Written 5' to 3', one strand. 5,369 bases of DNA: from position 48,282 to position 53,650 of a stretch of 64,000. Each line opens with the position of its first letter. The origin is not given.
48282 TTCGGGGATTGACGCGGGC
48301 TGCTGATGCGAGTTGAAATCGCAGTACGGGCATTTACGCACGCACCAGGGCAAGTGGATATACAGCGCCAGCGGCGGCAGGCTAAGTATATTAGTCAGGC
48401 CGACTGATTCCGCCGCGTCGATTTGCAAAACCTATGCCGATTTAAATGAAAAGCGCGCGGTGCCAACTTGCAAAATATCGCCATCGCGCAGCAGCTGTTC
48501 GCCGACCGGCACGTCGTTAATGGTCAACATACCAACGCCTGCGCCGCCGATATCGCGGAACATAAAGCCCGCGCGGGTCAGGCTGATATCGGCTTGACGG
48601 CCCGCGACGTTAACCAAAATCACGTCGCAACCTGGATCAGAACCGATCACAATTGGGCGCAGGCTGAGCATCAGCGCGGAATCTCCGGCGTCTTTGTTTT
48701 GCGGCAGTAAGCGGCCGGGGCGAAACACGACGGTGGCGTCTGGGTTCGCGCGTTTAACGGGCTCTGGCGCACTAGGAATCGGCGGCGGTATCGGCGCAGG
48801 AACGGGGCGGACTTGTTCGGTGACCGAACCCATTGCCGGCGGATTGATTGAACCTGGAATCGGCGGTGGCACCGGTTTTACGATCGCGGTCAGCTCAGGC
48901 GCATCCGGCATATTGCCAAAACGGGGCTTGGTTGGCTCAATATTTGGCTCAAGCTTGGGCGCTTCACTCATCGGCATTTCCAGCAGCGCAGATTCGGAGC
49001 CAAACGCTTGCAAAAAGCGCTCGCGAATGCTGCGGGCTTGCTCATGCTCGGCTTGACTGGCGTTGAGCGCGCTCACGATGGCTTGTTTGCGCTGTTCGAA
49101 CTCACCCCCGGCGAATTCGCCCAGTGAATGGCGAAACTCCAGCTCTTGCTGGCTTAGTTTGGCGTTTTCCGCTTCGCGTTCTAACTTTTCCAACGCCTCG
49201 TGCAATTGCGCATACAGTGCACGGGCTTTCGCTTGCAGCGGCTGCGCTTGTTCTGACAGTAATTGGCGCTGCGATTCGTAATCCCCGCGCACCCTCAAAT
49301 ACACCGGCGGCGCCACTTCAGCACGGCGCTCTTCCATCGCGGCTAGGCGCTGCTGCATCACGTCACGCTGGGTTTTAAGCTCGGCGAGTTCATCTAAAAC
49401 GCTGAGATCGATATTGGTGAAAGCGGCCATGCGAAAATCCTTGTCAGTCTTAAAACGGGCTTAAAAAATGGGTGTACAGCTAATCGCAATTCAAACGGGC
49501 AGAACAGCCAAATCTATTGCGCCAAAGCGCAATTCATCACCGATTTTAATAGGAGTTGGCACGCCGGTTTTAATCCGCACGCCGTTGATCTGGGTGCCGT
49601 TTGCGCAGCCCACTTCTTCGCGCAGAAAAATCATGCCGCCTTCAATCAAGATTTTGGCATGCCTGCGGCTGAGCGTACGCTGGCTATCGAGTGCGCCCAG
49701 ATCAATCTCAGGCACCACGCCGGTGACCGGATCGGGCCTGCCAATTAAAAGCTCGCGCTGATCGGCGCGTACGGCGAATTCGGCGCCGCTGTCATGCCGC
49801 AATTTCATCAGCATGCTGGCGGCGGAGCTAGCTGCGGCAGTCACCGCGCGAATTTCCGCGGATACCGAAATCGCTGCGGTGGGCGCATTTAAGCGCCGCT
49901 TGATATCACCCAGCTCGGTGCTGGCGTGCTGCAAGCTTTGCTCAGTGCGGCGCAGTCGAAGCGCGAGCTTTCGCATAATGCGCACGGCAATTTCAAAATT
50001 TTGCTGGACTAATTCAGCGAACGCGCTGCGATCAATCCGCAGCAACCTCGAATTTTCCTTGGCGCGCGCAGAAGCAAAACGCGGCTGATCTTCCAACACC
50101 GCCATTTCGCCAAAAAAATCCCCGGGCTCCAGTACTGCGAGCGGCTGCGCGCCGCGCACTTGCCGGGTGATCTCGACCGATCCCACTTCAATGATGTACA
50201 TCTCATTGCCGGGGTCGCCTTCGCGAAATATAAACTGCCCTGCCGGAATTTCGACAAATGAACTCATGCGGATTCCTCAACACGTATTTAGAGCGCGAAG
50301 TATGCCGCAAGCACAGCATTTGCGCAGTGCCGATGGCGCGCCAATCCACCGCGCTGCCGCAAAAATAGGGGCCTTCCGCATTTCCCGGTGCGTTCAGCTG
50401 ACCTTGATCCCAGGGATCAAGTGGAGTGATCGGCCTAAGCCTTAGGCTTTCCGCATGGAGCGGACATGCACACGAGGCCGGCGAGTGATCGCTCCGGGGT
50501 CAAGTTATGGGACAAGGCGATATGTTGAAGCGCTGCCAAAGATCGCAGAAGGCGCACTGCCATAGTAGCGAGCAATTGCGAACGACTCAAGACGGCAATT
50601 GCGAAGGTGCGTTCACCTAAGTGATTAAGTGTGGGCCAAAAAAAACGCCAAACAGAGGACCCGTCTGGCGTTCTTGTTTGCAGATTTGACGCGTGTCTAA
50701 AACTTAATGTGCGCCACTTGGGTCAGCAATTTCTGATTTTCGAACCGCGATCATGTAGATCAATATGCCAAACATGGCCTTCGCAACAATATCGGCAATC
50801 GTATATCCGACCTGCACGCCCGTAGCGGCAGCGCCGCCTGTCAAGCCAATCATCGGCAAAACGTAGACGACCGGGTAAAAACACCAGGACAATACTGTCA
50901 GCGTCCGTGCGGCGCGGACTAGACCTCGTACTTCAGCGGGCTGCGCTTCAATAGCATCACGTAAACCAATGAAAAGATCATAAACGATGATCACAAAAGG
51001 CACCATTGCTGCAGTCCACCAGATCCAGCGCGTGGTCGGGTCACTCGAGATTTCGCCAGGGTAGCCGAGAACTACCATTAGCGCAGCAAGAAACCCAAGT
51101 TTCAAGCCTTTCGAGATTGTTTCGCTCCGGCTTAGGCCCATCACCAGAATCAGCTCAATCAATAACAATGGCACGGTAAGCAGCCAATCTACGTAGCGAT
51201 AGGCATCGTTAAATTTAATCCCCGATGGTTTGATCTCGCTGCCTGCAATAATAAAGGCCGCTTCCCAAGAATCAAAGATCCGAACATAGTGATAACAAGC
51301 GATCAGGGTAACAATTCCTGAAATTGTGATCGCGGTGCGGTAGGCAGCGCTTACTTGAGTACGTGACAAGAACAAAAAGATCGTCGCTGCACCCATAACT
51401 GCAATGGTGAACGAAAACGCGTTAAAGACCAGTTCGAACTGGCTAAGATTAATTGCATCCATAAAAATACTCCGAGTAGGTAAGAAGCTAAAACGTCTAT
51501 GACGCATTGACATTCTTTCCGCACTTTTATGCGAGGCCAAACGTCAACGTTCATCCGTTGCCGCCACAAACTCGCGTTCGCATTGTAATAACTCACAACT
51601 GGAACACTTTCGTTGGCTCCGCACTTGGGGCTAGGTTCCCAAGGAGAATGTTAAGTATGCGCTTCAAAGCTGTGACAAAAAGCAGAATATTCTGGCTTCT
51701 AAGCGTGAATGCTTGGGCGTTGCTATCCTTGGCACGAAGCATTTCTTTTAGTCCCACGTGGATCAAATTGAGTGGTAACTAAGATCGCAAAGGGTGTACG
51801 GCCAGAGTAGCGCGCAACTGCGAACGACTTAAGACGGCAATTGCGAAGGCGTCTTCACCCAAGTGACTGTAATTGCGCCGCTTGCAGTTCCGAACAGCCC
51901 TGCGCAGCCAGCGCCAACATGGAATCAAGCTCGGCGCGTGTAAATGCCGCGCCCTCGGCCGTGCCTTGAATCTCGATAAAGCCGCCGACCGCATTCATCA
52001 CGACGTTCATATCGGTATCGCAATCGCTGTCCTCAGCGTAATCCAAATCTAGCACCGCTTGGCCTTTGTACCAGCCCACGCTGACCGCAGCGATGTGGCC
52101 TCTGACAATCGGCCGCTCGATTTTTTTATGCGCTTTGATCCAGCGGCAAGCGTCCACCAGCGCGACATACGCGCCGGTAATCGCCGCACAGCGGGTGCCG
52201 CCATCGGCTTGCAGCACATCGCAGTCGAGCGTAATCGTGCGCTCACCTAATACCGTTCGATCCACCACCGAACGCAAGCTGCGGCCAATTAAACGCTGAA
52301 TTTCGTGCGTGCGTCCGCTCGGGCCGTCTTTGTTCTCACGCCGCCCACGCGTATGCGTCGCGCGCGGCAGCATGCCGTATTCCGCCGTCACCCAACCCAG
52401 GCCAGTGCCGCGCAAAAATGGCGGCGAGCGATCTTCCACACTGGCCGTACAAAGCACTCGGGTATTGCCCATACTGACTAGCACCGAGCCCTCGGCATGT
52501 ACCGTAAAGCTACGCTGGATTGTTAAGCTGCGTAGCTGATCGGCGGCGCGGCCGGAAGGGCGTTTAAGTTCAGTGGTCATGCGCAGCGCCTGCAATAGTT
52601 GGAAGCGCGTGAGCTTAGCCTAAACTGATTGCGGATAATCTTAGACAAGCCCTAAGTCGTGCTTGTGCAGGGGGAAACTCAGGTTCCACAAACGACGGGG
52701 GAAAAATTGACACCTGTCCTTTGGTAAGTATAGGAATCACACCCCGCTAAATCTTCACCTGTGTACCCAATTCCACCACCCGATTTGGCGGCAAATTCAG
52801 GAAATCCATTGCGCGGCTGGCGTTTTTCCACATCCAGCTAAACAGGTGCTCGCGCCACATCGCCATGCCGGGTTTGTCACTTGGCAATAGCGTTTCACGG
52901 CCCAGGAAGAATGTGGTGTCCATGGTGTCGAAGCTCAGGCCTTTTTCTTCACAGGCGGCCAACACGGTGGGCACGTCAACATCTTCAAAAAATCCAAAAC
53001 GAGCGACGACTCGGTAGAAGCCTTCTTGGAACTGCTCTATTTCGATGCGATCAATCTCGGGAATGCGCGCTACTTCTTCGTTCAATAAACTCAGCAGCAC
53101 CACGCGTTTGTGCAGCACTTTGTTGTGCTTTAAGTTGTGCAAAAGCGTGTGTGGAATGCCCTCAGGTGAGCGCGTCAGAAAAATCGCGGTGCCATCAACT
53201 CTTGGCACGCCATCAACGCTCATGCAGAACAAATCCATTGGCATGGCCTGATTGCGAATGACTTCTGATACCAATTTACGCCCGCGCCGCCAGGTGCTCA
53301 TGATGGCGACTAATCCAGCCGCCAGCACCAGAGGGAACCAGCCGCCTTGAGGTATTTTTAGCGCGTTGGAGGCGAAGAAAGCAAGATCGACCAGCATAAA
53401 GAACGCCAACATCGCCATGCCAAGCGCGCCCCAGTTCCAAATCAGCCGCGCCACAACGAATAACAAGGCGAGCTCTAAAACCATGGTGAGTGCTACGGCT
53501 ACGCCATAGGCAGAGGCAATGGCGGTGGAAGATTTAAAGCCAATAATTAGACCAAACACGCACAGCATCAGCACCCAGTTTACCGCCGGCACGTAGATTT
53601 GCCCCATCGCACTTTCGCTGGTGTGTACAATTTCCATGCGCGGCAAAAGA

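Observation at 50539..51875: Rhodopsin gene as a self-contained cassette flanked by ~95-bp direct repeats at the 3' end of rph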

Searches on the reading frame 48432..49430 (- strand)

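Call 49: search_protein_families(library=pfam, proteins=[window:48432-49430:-], max_evalue=1)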
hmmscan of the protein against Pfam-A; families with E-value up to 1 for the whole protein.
window:48432-49430:- (332 aa): 4 families
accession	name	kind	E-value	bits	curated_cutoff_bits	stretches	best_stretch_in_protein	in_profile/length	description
PF16697.10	Yop-YscD_cpl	-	0.00045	20.9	33.2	1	254-330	13-91/94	Inner membrane component of T3SS, cytoplasmic domain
PF00498.31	FHA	-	0.0044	17.9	20.7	1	260-323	1-67/67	FHA domain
PF18660.6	Tsi6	-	0.11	13.1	26.9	1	62-123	15-75/83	Tsi6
PF18822.6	CdvA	-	0.22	12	30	1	50-146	19-114/123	CdvA-like coiled-coil domain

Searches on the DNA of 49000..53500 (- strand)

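Call 4: search_rna_families(source=window, start=49000, end=53500, threshold=evalue, max_evalue=10, show_alignments=3)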
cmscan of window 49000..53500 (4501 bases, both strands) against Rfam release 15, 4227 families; matches with E-value up to 10: 5.
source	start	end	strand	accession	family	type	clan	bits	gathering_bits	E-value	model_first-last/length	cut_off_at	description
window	50369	50554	-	RF00013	6S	Gene;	-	71.5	46.4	2.9e-13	1-187/187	no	6S / SsrS RNA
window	49421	49513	+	RF01932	bxd_4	Gene; lncRNA;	-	21.2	40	1.5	1-106/106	no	Bithoraxoid conserved region 4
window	52983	53021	-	RF01334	CRISPR-DR21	Gene; CRISPR;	-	20.8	48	4.3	1-37/37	no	CRISPR RNA direct repeat element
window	52137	52179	-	RF00194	Rubella_3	Cis-reg;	-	16.8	35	9.7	1-68/68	no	Rubella virus 3' cis-acting element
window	50232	50287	-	RF01120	sR33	Gene; snRNA; snoRNA; CD-box;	-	15.5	37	9.8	1-55/55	no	Small nucleolar RNA sR33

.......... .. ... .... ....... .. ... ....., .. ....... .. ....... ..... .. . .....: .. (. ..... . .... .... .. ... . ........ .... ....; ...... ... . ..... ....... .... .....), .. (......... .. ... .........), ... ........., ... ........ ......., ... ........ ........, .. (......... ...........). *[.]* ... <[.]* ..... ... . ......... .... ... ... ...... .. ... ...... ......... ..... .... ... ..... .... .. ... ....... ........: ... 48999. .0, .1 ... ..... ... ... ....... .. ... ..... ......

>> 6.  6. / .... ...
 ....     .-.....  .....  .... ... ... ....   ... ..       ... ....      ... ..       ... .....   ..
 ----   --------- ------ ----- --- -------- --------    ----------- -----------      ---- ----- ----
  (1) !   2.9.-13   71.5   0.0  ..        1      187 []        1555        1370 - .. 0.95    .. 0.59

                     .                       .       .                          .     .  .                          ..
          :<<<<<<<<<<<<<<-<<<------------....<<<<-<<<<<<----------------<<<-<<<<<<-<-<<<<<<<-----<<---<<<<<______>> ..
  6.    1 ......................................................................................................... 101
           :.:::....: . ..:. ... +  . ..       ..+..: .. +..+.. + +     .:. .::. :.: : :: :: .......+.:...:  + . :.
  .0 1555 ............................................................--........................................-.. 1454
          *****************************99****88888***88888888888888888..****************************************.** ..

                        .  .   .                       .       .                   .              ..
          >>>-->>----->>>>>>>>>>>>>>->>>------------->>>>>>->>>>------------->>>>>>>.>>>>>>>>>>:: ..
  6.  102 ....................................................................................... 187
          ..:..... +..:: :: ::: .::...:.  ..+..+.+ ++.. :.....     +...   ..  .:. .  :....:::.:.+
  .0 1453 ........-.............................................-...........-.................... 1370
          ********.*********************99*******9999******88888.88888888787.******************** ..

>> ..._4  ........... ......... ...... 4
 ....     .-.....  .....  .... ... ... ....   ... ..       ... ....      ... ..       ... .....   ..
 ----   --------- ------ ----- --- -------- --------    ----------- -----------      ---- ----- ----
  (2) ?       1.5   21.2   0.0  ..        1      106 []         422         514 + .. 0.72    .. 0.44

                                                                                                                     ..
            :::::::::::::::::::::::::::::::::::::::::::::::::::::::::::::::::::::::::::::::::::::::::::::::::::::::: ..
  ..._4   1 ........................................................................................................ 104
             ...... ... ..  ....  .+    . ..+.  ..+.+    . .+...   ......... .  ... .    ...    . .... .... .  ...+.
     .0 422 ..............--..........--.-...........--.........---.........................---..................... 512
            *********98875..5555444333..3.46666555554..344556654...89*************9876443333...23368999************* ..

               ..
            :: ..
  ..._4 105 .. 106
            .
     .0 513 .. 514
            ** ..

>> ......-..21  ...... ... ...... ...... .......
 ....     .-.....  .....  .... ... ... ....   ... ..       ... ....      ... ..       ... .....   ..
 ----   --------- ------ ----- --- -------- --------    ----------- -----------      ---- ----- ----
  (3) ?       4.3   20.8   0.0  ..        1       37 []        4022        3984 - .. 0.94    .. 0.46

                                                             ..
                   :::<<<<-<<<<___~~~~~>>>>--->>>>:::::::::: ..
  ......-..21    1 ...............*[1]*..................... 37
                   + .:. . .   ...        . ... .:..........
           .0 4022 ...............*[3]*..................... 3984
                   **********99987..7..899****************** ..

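Call 12: search_rna_families(sources=[L001, L002, L003, L004, L005, L006, L007, L008, L009, L013], threshold=gathering)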
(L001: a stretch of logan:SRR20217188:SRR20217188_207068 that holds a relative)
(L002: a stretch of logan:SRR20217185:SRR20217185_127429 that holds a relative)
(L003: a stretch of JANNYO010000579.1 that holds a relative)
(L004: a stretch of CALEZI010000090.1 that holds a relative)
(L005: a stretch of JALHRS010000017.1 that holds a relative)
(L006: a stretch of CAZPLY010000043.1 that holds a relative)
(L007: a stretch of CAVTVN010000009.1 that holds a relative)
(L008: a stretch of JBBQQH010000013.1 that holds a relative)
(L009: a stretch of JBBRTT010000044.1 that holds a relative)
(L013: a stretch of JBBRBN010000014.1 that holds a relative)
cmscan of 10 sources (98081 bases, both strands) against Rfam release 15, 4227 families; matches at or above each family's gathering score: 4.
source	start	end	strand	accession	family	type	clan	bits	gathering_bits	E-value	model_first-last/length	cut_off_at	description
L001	1830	2015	+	RF00013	6S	Gene;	-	71.5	46.4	6.2e-12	1-187/187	no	6S / SsrS RNA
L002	1670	1855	+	RF00013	6S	Gene;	-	71.5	46.4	6.2e-12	1-187/187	no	6S / SsrS RNA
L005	12718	12791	-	RF00005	tRNA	Gene; tRNA;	CL00001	70.9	29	2.7e-13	1-71/71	no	tRNA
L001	7231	7275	-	RF01687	Acido-Lenti-1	Gene; sRNA;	-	37.4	37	0.00011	1-46/46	no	Acido-Lenti-1 RNA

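Call 20: search_rna_families(sources=[L083, L084, L085, L086, L087, L088, L089, L090], threshold=gathering)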
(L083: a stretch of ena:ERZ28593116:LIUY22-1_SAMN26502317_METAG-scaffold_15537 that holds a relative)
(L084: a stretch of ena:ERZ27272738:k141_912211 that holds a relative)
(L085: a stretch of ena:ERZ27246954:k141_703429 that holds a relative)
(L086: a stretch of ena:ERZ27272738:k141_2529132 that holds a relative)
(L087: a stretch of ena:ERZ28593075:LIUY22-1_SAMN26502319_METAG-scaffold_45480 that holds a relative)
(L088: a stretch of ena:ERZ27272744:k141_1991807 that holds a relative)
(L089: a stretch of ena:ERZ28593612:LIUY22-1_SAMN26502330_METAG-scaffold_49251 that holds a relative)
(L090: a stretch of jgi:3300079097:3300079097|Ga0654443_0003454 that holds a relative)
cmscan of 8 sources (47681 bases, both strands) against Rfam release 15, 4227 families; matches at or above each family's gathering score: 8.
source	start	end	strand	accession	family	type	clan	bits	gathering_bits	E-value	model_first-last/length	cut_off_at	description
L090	4791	4976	+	RF00013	6S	Gene;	-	71.5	46.4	3e-12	1-187/187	no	6S / SsrS RNA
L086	6796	6981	+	RF00013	6S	Gene;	-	70.5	46.4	5.1e-12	1-187/187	no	6S / SsrS RNA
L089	857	1042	+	RF00013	6S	Gene;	-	70.5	46.4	5.1e-12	1-187/187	no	6S / SsrS RNA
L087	3579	3764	+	RF00013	6S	Gene;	-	69.4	46.4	9.3e-12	1-187/187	no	6S / SsrS RNA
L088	2419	2604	+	RF00013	6S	Gene;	-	69.4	46.4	9.3e-12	1-187/187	no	6S / SsrS RNA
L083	1635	1820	+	RF00013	6S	Gene;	-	68.4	46.4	1.6e-11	1-187/187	no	6S / SsrS RNA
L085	1758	1943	+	RF00013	6S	Gene;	-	67.7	46.4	2.3e-11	1-187/187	no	6S / SsrS RNA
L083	1364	1408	+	RF01687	Acido-Lenti-1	Gene; sRNA;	-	44.7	37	5.4e-07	1-46/46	no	Acido-Lenti-1 RNA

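Call 45: search_rna_families(source=window, start=51640, end=51870, threshold=evalue, max_evalue=10, show_alignments=2)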
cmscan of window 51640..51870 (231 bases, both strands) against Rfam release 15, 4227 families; matches with E-value up to 10: 3.
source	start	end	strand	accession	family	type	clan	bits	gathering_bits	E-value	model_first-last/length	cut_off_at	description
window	51644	51743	+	RF02770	Ysr224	Gene; sRNA;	-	14.6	70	0.79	1-107/107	no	Yersinia sRNA 224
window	51662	51806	+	RF02121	FTX_3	Gene; lncRNA;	-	13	55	6.2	1-147/147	no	FTX transcript, XIST regulator conserved region 3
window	51746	51807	+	RF01768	flavi_FSE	Cis-reg; frameshift_element;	-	10.6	43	4.7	1-62/62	no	ribosomal frameshift site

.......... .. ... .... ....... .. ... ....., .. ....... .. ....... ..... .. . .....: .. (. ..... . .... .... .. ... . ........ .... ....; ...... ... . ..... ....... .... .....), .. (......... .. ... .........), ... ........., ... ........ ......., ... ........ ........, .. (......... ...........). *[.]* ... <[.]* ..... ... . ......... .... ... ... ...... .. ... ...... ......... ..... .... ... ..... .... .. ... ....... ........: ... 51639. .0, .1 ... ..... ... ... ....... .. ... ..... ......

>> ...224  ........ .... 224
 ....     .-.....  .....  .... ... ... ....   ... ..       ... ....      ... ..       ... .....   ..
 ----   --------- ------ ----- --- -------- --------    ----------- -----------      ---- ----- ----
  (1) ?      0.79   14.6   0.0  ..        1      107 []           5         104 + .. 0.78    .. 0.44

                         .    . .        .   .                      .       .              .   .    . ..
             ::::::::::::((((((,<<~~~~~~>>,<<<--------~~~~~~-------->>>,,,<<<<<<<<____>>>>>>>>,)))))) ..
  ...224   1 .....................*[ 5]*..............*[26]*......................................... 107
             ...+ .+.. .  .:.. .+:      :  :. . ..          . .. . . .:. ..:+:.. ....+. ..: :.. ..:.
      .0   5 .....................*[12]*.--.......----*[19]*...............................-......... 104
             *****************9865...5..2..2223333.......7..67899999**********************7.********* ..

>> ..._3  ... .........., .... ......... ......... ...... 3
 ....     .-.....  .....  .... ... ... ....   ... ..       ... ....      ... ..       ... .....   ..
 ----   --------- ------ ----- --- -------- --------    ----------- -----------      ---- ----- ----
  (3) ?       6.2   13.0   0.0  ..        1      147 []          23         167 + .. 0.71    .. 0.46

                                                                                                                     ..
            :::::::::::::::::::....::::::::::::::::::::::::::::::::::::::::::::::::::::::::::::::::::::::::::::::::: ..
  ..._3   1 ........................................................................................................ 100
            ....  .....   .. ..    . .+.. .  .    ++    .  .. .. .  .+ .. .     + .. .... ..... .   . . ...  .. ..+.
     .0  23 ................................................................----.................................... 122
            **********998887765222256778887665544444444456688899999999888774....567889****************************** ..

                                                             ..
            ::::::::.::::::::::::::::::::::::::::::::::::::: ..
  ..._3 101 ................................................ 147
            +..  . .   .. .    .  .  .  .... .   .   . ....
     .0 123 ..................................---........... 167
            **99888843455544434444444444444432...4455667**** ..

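Call 58: search_rna_families(sources=[L091, L092, L093, L094, L095, L096, L097, L098, L099], threshold=gathering)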
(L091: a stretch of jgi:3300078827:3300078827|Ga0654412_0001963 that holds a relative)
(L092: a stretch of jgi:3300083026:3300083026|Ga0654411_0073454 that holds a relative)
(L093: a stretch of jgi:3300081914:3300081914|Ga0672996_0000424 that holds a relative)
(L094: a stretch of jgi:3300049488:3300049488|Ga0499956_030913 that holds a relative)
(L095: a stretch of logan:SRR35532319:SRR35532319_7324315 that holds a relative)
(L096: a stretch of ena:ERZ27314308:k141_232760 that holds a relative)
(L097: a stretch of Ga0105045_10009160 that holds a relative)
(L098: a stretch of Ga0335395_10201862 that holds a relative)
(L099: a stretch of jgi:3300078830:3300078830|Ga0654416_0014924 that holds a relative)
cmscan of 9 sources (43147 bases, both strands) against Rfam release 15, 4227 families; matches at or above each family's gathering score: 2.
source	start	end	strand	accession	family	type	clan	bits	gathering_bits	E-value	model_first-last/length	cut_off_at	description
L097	310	495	+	RF00013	6S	Gene;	-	67.7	46.4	2.1e-11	1-187/187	no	6S / SsrS RNA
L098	845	1030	+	RF00013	6S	Gene;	-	67.7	46.4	2.1e-11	1-187/187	no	6S / SsrS RNA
